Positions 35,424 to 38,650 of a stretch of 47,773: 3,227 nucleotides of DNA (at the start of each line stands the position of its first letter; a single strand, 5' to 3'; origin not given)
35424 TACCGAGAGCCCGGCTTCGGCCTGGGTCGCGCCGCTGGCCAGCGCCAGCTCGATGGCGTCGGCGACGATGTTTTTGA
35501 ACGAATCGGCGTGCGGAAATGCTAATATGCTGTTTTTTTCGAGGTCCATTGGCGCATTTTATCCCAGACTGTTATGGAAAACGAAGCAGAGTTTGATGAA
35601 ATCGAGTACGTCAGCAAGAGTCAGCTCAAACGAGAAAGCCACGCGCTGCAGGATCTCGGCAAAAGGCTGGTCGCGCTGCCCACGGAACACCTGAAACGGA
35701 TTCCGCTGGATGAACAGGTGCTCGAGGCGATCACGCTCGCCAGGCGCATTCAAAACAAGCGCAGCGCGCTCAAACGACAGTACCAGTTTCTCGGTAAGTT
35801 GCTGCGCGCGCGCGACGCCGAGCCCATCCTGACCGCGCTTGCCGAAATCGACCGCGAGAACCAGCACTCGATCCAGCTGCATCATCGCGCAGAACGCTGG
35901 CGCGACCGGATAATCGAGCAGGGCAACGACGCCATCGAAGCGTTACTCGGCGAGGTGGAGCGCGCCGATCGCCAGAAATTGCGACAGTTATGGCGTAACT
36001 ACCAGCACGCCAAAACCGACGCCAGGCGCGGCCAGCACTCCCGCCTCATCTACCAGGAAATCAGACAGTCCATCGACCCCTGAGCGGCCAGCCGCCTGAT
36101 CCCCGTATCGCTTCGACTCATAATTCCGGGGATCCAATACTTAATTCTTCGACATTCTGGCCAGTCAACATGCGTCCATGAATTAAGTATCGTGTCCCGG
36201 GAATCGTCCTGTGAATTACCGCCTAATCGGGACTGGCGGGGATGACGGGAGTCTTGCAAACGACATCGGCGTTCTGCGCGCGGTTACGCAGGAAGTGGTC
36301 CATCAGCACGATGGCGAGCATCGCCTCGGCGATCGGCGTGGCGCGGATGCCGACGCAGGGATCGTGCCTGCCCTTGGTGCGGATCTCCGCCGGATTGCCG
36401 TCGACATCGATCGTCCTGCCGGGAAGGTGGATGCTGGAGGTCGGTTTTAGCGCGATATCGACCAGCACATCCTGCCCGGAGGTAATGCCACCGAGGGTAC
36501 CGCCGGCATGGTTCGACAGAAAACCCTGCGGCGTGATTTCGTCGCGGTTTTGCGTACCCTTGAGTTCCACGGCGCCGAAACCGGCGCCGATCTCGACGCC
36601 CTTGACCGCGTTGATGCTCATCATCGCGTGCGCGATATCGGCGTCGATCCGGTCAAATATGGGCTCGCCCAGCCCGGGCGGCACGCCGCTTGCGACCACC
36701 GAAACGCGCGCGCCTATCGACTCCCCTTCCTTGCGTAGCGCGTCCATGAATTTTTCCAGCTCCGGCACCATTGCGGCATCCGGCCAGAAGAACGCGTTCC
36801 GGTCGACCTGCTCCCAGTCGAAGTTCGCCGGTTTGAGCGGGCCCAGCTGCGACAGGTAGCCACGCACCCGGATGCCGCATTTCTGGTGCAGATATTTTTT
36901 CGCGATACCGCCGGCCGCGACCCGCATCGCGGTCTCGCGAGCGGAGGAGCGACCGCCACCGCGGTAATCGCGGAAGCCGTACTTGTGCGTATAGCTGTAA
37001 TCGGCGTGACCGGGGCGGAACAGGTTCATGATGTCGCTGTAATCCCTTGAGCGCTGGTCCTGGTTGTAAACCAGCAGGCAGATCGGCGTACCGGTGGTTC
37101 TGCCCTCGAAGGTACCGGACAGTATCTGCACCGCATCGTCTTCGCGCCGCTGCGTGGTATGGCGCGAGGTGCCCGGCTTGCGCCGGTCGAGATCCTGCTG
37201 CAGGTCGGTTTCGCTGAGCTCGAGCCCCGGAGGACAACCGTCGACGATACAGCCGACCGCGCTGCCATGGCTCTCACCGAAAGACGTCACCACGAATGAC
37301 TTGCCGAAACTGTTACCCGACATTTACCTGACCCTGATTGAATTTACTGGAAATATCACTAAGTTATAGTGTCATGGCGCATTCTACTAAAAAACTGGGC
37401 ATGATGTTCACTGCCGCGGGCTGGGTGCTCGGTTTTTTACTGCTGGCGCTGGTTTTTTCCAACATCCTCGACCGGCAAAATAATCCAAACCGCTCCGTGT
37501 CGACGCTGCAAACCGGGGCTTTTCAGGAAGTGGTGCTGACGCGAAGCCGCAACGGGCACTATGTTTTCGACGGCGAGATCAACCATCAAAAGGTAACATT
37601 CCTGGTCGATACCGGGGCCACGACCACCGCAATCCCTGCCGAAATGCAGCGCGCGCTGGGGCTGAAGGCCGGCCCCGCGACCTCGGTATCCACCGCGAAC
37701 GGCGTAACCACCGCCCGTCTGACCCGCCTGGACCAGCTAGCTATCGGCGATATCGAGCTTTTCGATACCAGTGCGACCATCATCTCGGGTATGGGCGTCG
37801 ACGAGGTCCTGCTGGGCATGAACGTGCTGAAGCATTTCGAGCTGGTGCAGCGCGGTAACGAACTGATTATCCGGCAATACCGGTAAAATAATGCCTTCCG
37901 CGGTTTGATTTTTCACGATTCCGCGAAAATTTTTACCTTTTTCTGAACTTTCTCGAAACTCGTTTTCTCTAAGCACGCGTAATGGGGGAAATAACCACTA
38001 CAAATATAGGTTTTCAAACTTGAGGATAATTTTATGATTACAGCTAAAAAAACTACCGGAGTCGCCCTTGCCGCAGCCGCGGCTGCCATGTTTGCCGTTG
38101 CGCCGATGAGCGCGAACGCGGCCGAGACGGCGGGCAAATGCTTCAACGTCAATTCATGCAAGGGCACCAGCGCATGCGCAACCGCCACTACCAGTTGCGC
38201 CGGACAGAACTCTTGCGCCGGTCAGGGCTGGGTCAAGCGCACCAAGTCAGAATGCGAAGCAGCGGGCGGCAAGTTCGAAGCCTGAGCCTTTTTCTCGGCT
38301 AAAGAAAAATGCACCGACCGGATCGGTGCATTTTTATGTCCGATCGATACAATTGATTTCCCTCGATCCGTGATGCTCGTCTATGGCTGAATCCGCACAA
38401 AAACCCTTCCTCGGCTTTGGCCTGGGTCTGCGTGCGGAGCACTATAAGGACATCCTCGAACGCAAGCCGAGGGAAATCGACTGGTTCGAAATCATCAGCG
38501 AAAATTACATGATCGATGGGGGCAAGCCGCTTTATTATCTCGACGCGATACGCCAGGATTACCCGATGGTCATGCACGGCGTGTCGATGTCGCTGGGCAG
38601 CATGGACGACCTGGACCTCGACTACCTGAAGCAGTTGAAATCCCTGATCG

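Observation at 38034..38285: Precursor core has six Cys in a quasi-repeated (S/T)-S-C-(A/K)-G pattern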

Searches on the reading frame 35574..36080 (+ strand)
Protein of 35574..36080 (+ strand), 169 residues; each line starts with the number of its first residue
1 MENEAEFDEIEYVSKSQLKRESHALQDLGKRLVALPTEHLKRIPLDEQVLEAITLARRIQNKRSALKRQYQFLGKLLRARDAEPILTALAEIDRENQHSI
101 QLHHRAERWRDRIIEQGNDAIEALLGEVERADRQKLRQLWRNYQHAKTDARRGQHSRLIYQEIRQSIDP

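Call 3: search_protein_families(library=pfam, proteins=[window:35574-36080:+], max_evalue=1)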
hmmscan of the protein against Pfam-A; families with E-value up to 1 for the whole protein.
window:35574-36080:+ (169 aa): 1 family
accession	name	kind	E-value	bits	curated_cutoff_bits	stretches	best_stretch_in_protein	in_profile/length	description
PF04751.20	DarP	-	7.5e-48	162.7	26.3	1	12-164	2-153/153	Dual-action ribosomal maturation protein DarP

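Call 4: search_protein_families(library=ncbifam, proteins=[window:35574-36080:+], max_evalue=1)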
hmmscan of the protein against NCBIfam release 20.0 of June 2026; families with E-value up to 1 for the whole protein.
window:35574-36080:+ (169 aa): 4 families
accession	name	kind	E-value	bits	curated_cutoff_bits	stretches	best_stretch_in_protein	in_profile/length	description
NF003593.1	PRK05255.1-1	equivalog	1e-44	152.3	70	1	14-165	1-155/155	ribosome biogenesis factor YjgA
TIGR03955.1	rSAM_HydG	equivalog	0.014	13.9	312.15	1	13-68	116-171/470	[FeFe] hydrogenase H-cluster radical SAM maturase HydG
NF002565.0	PRK02195.1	equivalog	0.045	13.5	189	1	14-81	8-72/204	V-type ATP synthase subunit D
TIGR02530.1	flg_new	equivalog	0.21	12.3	83.2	0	98-134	13-50/96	TIGR02530 family flagellar biosynthesis protein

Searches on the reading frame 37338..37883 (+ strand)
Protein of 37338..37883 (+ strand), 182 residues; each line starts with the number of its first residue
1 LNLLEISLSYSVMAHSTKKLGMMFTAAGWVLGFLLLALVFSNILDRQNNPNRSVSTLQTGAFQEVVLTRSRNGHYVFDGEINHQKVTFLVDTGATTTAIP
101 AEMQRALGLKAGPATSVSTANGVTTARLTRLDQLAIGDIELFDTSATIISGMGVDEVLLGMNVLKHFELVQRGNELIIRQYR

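Call 3: search_protein_families(library=pfam, proteins=[window:37338-37883:+], max_evalue=1)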
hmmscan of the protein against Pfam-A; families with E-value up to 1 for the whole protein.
window:37338-37883:+ (182 aa): 5 families
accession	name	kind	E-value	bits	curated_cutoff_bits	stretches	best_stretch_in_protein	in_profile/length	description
PF13975.11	gag-asp_proteas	-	3.8e-25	88.7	28.2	1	78-166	2-92/92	gag-polyprotein putative aspartyl protease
PF13650.11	Asp_protease_2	-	3.4e-20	73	24.3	1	78-163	2-90/90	Aspartyl protease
PF09668.16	Asp_protease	-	0.0014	19.2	26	1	78-169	13-106/109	Aspartyl protease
PF00077.25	RVP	-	0.0027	18.4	20.7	1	80-167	10-96/101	Retroviral aspartyl protease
PF06480.20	FtsH_ext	-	0.078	13.6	25.5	1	29-80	4-55/103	FtsH Extracellular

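Call 4: search_protein_families(library=ncbifam, proteins=[window:37338-37883:+], max_evalue=1)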
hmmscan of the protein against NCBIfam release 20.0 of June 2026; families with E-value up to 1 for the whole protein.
window:37338-37883:+ (182 aa): 3 families
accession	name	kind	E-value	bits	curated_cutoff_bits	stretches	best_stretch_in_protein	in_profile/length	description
TIGR02281.1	clan_AA_DTGA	subfamily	6.5e-28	97.3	57.95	1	64-180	1-121/121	TIGR02281 family clan AA aspartic protease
TIGR03698.1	clan_AA_DTGF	subfamily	1.1e-08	35.4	57.35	1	84-170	15-99/107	clan AA aspartic protease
NF033550.5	transpos_ISL3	equivalog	0.079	12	180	1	52-157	29-132/370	ISL3 family transposase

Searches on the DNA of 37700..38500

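Call 44: search_rna_families(source=window, start=37700, end=38500, threshold=evalue, max_evalue=1)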
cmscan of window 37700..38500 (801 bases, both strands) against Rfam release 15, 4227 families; matches with E-value up to 1: 2.
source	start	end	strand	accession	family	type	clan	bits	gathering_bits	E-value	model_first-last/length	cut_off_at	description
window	38298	38335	-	RF00489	ctRNA_p42d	Gene; antisense;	-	20.5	50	0.11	1-46/46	no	ctRNA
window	37897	38060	+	RF02973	Enterococcus-1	Gene; sRNA;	-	18.2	71.4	0.46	1-152/152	no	Enterococcus-1 RNA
